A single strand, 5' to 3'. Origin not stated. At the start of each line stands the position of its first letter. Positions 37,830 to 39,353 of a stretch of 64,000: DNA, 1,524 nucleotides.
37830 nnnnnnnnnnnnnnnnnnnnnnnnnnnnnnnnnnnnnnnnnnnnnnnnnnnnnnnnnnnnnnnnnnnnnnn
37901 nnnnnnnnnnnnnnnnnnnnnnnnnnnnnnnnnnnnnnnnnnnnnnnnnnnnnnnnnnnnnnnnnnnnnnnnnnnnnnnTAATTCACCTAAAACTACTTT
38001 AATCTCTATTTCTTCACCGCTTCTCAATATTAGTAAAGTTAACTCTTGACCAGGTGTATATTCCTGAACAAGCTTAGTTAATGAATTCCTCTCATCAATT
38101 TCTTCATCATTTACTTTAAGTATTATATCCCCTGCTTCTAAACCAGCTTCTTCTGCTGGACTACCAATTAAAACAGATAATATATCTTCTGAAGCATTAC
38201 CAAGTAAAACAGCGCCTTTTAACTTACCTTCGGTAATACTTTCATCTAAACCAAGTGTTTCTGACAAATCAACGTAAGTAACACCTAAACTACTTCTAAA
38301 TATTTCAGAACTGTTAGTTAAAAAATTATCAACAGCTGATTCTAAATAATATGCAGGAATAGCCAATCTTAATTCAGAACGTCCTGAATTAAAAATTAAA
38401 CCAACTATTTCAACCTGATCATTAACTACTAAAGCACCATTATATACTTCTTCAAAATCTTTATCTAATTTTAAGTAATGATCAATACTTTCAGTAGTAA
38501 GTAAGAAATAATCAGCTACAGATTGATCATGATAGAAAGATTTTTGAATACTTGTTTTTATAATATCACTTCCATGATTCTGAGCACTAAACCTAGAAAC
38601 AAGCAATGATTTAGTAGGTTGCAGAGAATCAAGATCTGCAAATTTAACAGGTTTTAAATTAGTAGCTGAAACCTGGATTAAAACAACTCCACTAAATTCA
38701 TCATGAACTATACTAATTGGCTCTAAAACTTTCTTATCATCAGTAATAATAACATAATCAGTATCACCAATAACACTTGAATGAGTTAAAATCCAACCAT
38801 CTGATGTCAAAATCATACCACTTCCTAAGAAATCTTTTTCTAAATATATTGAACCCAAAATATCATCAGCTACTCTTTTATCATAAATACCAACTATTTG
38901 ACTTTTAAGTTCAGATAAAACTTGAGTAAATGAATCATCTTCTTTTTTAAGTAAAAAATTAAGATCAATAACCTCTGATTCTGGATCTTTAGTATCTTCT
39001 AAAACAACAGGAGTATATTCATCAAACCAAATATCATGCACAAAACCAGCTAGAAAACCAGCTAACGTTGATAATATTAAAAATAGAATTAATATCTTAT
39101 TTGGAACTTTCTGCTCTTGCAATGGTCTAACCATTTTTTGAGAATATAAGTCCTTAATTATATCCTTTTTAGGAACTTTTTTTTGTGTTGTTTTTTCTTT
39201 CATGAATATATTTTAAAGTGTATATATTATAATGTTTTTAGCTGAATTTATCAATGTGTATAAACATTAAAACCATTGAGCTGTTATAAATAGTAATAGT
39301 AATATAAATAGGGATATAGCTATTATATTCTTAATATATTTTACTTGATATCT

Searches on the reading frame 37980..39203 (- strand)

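Call 23: search_protein_families(library=pfam, proteins=[window:37980-39203:-])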
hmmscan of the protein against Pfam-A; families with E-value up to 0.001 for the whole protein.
window:37980-39203:- (408 aa): 4 families
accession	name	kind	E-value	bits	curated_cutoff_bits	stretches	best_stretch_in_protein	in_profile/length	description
PF13180.12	PDZ_2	-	6.6e-12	46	27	1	341-403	16-78/80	PDZ domain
PF17820.7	PDZ_6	-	5.8e-11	42.4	27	1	342-394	3-54/54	PDZ domain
PF00595.29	PDZ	-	2.5e-06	28.2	23.2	1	343-393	31-81/81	PDZ domain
PF13365.12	Trypsin_2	-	1e-05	26.7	27.6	1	127-269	1-144/144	Trypsin-like peptidase domain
